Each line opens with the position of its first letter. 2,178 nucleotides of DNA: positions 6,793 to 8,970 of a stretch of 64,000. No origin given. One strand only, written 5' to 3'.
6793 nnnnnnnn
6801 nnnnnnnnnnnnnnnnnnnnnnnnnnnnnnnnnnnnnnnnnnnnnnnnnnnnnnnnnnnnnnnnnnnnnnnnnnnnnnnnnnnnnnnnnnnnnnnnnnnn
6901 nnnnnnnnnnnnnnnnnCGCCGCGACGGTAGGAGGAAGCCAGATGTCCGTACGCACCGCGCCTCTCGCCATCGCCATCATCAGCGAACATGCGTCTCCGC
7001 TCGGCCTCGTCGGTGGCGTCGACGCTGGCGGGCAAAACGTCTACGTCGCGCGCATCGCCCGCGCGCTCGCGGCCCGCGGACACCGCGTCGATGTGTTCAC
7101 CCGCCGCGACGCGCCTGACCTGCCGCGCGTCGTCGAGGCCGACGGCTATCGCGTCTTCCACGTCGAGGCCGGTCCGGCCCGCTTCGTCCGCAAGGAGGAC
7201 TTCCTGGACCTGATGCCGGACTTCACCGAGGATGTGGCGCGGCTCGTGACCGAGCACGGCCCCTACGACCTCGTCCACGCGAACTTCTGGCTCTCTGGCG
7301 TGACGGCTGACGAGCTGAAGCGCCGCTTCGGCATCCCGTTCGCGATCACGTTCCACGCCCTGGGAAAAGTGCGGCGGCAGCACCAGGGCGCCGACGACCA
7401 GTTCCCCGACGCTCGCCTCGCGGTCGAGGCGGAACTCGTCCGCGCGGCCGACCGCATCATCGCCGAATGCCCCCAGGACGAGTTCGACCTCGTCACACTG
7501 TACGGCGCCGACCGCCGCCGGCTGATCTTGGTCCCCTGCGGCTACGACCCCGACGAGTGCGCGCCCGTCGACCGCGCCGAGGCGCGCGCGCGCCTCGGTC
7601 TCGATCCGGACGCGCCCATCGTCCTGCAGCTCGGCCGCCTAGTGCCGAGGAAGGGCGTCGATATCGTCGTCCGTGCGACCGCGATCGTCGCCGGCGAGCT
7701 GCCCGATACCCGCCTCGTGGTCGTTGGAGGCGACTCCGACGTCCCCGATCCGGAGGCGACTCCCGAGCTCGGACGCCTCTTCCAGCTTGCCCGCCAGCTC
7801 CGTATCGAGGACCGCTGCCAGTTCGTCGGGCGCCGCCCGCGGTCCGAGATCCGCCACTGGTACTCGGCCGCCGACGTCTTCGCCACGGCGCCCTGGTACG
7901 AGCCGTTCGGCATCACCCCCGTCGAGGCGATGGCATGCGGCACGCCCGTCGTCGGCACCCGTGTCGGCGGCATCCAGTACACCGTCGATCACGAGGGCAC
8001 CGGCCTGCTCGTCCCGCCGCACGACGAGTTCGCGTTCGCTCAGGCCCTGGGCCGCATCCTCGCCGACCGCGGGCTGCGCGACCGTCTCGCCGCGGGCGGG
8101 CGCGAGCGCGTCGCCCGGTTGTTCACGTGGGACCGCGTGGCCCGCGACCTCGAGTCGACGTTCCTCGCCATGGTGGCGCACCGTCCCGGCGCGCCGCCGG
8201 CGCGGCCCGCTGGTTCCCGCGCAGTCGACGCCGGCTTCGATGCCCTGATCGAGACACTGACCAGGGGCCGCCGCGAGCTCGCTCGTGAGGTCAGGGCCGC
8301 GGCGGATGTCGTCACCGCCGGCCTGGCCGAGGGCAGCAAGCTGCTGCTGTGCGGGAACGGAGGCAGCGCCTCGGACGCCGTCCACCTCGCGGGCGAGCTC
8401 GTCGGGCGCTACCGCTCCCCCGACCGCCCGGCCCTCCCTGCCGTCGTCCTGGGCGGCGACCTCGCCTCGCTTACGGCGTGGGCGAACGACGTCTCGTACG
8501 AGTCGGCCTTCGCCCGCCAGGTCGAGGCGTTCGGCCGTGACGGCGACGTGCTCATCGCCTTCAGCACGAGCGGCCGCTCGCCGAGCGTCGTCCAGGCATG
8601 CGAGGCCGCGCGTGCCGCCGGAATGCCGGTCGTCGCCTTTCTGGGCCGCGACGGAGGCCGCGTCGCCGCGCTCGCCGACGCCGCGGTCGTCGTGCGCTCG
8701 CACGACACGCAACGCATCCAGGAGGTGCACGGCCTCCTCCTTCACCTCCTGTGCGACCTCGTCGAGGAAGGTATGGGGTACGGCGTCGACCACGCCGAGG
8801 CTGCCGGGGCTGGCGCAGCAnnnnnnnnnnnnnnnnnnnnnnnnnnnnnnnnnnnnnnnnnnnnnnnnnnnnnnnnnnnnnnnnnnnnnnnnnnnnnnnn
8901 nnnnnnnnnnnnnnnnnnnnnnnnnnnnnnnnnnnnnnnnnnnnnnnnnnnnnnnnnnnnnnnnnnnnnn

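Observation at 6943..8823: GT4 glycosyltransferase fused in frame to sedoheptulose-7-phosphate isomerase GmhA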

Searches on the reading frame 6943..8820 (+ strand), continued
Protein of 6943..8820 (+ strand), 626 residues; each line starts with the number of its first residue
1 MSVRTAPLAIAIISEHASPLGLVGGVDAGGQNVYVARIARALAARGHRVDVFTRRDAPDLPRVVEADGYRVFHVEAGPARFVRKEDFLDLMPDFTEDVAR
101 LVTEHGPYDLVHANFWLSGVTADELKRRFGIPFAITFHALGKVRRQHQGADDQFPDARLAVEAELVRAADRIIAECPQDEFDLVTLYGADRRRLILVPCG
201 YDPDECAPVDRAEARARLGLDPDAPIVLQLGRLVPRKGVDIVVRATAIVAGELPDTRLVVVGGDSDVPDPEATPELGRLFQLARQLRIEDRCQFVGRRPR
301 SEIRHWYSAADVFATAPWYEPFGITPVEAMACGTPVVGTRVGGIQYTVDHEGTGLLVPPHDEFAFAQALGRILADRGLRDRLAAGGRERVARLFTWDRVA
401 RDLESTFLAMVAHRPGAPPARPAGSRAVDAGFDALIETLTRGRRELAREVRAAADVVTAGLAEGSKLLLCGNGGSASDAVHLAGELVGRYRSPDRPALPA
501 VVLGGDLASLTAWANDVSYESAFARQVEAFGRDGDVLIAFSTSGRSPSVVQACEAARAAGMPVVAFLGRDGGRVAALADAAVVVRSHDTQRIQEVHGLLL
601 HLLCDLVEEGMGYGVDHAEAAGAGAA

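Call 58: fold_search(model_id=the predicted structure, library=pdb)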
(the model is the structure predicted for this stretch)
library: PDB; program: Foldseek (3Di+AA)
matches with E <= 10: 1641; with E <= 0.001: 627
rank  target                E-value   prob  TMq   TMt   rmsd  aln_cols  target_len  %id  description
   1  6kih_B                1.1e-33  1.00  0.60  0.93   2.3       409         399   39  Sucrose-phosphate synthase (tll1590) from Thermosynechococcus elongatus (released 2020-05-27)
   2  6kih_A                1.7e-33  1.00  0.60  0.92   2.4       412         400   38  Sucrose-phosphate synthase (tll1590) from Thermosynechococcus elongatus (released 2020-05-27)
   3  3c48_B                2.2e-32  1.00  0.35  0.53  10.7       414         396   33  Structure of the retaining glycosyltransferase MshA: The first step in mycothiol biosynthesis. Organism: Corynebacteri (released 2008-03-25)
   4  3c4q_B                8.2e-32  1.00  0.58  0.91   2.5       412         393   33  Structure of the retaining glycosyltransferase MshA : The first step in mycothiol biosynthesis. Organism : Corynebacte (released 2008-04-01)
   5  3c4q_A                8.6e-32  1.00  0.58  0.91   2.4       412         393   33  Structure of the retaining glycosyltransferase MshA : The first step in mycothiol biosynthesis. Organism : Corynebacte (released 2008-04-01)
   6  3c48_A                1.6e-31  1.00  0.35  0.54  11.1       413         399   32  Structure of the retaining glycosyltransferase MshA: The first step in mycothiol biosynthesis. Organism: Corynebacteri (released 2008-03-25)
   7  2r60                  1.8e-25  1.00  0.45  0.58   7.2       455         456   24  Structure of apo Sucrose Phosphate Synthase (SPS) of Halothermothrix orenii (released 2008-06-10)
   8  6tvp_B                2.5e-24  1.00  0.51  0.78   5.0       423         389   27  Structure of Mycobacterium smegmatis alpha-maltose-1-phosphate synthase GlgM (released 2020-04-22)
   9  6tvp_A                6.5e-24  1.00  0.52  0.81   4.5       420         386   28  Structure of Mycobacterium smegmatis alpha-maltose-1-phosphate synthase GlgM (released 2020-04-22)
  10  6n1x                  3.9e-23  1.00  0.54  0.87   3.8       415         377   18  BshA from Staphylococcus aureus complexed with UDP and N-acetylglucosamine (released 2019-08-21)
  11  6d9t                  9.3e-23  1.00  0.54  0.88   3.8       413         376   18  BshA from Staphylococcus aureus complexed with UDP (released 2019-05-08)
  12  5d01_B                1.8e-21  1.00  0.52  0.89   3.7       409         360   20  Crystal structure of BshA from B. subtilis complexed with N-acetylglucosaminyl-malate (released 2016-09-07)
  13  4rbn_A                1.9e-21  1.00  0.54  0.43   5.7       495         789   21  The crystal structure of Nitrosomonas europaea sucrose synthase: Insights into the evolutionary origin of sucrose meta (released 2015-07-01)
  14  3s28_B                2.6e-21  1.00  0.56  0.46   4.4       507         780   19  The crystal structure of sucrose synthase-1 in complex with a breakdown product of the UDP-glucose (released 2011-08-24)
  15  4xsu_A                5.9e-21  1.00  0.51  0.85   4.5       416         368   21  Crystal structure of Anabaena Alr3699/HepE in complex with UDP and glucose (released 2016-01-13)
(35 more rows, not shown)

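Call 62: find_homologous_proteins(query=L089:8971-10209:+, max_evalue=1e-60)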
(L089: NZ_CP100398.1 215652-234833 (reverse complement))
Query L089:8971-10209:+ (413 aa): 7982 proteins with E <= 1e-60 among 8000 candidates; the best 120 are listed.
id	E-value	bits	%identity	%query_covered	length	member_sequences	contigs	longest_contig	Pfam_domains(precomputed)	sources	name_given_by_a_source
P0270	4.5e-268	907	100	100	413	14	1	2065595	PF00534.27,PF13579.13,PF13524.13,PF13439.13,PF20706.4,PF13692.13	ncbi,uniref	ncbi:glycosyltransferase [Streptomyces rimosus]|uniref:glycosyltransferase n=1 Tax=Streptomyces rimo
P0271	3.8e-236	802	90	98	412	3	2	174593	PF00534.27,PF13579.13,PF13524.13,PF13439.13,PF20706.4,PF13692.13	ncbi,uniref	ncbi:glycosyltransferase [Streptomyces sp. NPDC007100]|uniref:glycosyltransferase n=1 Tax=unclassifi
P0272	8.2e-230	781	87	100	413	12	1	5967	PF00534.27,PF13579.13,PF13524.13,PF13439.13,PF20706.4,PF13692.13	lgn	-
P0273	1.3e-204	698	79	100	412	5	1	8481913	PF00534.27,PF13579.13,PF13524.13,PF13439.13,PF20706.4,PF13692.13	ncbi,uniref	ncbi:glycosyltransferase [Streptomyces sp. Pv4-95]|uniref:glycosyltransferase n=1 Tax=Streptomyces s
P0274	6.7e-200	683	79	98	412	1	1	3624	PF00534.27,PF13579.13,PF08323.18,PF13524.13,PF13439.13,PF20706.4,PF13692.13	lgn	-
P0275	1.6e-199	681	79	98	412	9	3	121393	PF00534.27,PF13579.13,PF13524.13,PF13439.13,PF20706.4,PF13692.13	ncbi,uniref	ncbi:glycosyltransferase [Streptomyces sp. NPDC001739]|uniref:glycosyltransferase n=1 Tax=unclassifi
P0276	5.9e-199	680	78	98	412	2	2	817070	PF00534.27,PF13579.13,PF13524.13,PF13439.13,PF20706.4,PF13692.13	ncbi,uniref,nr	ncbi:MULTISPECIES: glycosyltransferase [Streptomyces]|uniref:D-inositol 3-phosphate glycosyltransfer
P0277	1.1e-193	662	78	98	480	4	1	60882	PF00534.27,PF13579.13,PF08323.18,PF13524.13,PF13439.13,PF20706.4,PF13692.13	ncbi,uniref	ncbi:glycosyltransferase [Streptomyces sp. NPDC057116]|uniref:glycosyltransferase n=1 Tax=Streptomyc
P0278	1.9e-192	658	77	98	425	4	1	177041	PF00534.27,PF13477.13,PF13579.13,PF13524.13,PF13439.13,PF20706.4,PF13692.13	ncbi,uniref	ncbi:glycosyltransferase [Streptomyces longispororuber]|uniref:glycosyltransferase n=1 Tax=Streptomy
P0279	1.1e-191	656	76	97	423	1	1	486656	PF00534.27,PF13579.13,PF13524.13,PF13439.13,PF20706.4,PF13692.13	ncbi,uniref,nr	ncbi:glycosyltransferase [Streptomyces sp. TP-A0356]|uniref:glycosyltransferase n=1 Tax=Streptomyces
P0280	6.2e-191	653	77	97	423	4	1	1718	PF00534.27,PF13579.13,PF13524.13,PF13439.13,PF20706.4,PF13692.13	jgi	jgi:glycosyltransferase involved in cell wall biosynthesis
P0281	2.6e-190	651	76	97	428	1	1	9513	PF00534.27,PF13579.13,PF13524.13,PF13439.13,PF20706.4,PF13692.13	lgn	-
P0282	2.8e-190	651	76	98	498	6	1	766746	PF00534.27,PF13477.13,PF13579.13,PF13524.13,PF13439.13,PF20706.4,PF13692.13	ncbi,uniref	ncbi:glycosyltransferase [Streptomyces sp. NPDC049837]|uniref:glycosyltransferase n=1 Tax=Streptomyc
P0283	5.3e-190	650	76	98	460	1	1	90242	PF00534.27,PF13477.13,PF13579.13,PF13524.13,PF13439.13,PF20706.4,PF13692.13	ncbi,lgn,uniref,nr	ncbi:glycosyltransferase [Streptomyces ficellus]|uniref:Glycosyltransferase n=1 Tax=Streptomyces fic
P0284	6.9e-190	650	76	98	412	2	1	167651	PF00534.27,PF13579.13,PF13524.13,PF13439.13,PF20706.4,PF13692.13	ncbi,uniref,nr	ncbi:glycosyl transferase [Streptomyces sp. NRRL F-4489]|uniref:glycosyltransferase n=1 Tax=Streptom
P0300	3.5e-186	638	75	97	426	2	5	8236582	PF00534.27,PF13579.13,PF13524.13,PF13439.13,PF20706.4,PF13692.13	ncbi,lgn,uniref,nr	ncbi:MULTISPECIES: glycosyltransferase [Streptomyces]|uniref:glycosyltransferase n=1 Tax=Streptomyce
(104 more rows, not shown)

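Call 63: find_encoding_contigs(protein=P0300, flank=10000, max_places=2)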
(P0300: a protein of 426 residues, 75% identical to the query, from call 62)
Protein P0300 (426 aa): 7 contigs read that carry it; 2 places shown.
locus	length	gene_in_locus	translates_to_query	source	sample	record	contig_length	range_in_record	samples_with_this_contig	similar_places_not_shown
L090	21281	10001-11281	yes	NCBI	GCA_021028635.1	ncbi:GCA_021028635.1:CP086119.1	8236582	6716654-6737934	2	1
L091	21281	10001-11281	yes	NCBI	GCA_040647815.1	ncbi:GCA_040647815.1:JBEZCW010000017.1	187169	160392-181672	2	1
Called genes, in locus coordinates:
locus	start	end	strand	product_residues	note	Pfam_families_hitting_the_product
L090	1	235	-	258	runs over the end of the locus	PF01522:Polysacc_deac_1, PF03065:Glyco_hydro_57 (weak)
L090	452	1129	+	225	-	PF03167:UDG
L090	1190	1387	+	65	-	-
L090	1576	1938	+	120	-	PF20087:DUF6479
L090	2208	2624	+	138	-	PF00571:CBS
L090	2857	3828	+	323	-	PF04321:RmlD_sub_bind, PF01073:3Beta_HSD, PF01370:Epimerase, PF07993:NAD_binding_4 (faint), PF16363:GDP_Man_Dehyd, PF02719:Polysacc_synt_2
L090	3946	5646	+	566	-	PF02543:Carbam_trans_N, PF16861:Carbam_trans_C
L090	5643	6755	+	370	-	PF00535:Glycos_transf_2, PF13641:Glyco_tranf_2_3 (faint)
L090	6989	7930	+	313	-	PF13419:HAD_2 (faint), PF00702:Hydrolase, PF13242:Hydrolase_like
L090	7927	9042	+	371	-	PF01075:Glyco_transf_9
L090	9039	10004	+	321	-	PF13524:Glyco_trans_1_2 (weak), PF00534:Glycos_transf_1, PF13692:Glyco_trans_1_4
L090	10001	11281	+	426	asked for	PF20706:GT4-conflict, PF13439:Glyco_transf_4, PF13579:Glyco_trans_4_4, PF00534:Glycos_transf_1, PF13692:Glyco_trans_1_4, PF13524:Glyco_trans_1_2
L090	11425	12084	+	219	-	PF13580:SIS_2, PF01380:SIS (weak)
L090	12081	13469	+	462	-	PF00294:PfkB, PF08543:Phos_pyr_kin, PF01467:CTP_transf_like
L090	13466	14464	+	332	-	PF01075:Glyco_transf_9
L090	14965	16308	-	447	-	PF05977:MFS_3, PF07690:MFS_1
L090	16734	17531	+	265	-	PF00106:adh_short, PF01370:Epimerase (weak), PF08659:KR, PF13561:adh_short_C2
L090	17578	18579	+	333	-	PF01370:Epimerase, PF16363:GDP_Man_Dehyd (faint)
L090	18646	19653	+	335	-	PF01075:Glyco_transf_9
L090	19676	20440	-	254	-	PF00149:Metallophos, PF12850:Metallophos_2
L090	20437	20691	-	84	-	-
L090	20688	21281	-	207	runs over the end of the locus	PF14907:NTP_transf_5 (weak)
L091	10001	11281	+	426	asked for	PF20706:GT4-conflict, PF13439:Glyco_transf_4, PF13579:Glyco_trans_4_4, PF00534:Glycos_transf_1, PF13692:Glyco_trans_1_4, PF13524:Glyco_trans_1_2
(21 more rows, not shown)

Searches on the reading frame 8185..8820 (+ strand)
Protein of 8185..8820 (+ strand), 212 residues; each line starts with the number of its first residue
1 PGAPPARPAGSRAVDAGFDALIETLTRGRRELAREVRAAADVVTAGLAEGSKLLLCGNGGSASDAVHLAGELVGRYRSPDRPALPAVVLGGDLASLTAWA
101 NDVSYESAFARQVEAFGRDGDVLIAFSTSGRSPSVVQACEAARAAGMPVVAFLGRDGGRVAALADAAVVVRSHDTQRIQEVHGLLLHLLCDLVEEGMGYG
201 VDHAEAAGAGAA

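Call 19: search_solved_structures(query=window:8185-8820:+, show_alignments=3, max_evalue=0.00001)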
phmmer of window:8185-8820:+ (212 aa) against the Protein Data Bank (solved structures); distinct sequences matched with E-value up to 0.00001: 15.
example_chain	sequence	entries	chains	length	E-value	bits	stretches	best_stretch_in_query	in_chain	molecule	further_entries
2xbl_A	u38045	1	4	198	6.6e-46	159.9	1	31-196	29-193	PHOSPHOHEPTOSE ISOMERASE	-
2x3y_A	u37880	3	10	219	9e-46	159.4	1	31-196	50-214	PHOSPHOHEPTOSE ISOMERASE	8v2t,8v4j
5lu5_A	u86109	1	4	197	1.6e-45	158.6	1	31-196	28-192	Phosphoheptose isomerase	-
5ltz_A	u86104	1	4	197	1.8e-45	158.5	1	31-196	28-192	Phosphoheptose isomerase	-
5lu7_A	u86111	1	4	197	9.9e-45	156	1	31-196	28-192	Phosphoheptose isomerase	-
5lu6_A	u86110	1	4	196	9.9e-45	156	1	31-196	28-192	Phosphoheptose isomerase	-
1x92_A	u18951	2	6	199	3e-42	147.9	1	18-196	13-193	PHOSPHOHEPTOSE ISOMERASE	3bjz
1tk9_A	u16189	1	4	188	3e-40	141.4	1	34-196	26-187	Phosphoheptose isomerase 1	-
1x94_A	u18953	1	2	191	6.1e-39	137.1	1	34-197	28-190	putative Phosphoheptose isomerase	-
5by2_A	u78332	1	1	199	7.7e-39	136.8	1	18-195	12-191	Phosphoheptose isomerase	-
5i01_A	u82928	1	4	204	2.4e-38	135.2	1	21-200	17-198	Phosphoheptose isomerase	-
2i22_A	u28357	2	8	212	2.8e-37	131.7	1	35-197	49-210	Phosphoheptose isomerase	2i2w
2yva_A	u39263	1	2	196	3.2e-37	131.5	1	15-195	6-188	DnaA initiator-associating protein diaA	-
4u6n_A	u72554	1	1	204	3.5e-37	131.4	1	14-195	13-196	DnaA initiator-associating protein DiaA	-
3trj_A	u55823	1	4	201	2.6e-30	109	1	16-201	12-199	Phosphoheptose isomerase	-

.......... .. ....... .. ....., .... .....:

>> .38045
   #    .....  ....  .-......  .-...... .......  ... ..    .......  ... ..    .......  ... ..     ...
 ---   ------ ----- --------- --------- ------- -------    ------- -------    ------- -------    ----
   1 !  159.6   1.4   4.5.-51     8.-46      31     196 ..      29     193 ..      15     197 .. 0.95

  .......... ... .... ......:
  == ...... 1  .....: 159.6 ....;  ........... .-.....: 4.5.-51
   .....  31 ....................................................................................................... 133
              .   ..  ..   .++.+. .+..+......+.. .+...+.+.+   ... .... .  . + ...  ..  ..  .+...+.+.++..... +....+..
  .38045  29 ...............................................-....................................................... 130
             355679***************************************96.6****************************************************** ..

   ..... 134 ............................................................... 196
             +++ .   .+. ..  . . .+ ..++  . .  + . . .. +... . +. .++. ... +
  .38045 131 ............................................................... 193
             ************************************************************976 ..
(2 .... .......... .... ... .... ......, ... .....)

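Call 24: search_protein_representatives(protein=window:8185-8820:+)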
Query: 212 residues. Proteins with E-value up to 0.001 (for the whole library): 14705; up to 1e-10: 8183; up to 1e-30: 803. The best 150 are listed.
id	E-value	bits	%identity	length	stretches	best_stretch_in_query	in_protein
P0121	2.9e-59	216.6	39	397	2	47-195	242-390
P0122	3.4e-57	209.9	59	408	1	12-195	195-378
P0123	3.4e-56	206.6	52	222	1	8-197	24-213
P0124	6.1e-55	202.5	52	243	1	12-211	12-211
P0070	2.3e-52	194.1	50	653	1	9-197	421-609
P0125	1.8e-51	191.2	52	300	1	14-194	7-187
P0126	1.2e-50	188.5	51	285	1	13-197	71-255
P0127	2.7e-50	187.3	48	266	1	4-197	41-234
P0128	4.7e-50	186.5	50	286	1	6-195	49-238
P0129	5.8e-50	186.2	52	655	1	13-196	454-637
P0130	7.6e-50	185.8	47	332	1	11-194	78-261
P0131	1.3e-49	185.1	50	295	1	10-198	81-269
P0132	2.3e-49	184.3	61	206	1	44-194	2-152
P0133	3.3e-49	183.8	46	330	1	3-196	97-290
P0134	1.8e-48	181.4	40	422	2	42-209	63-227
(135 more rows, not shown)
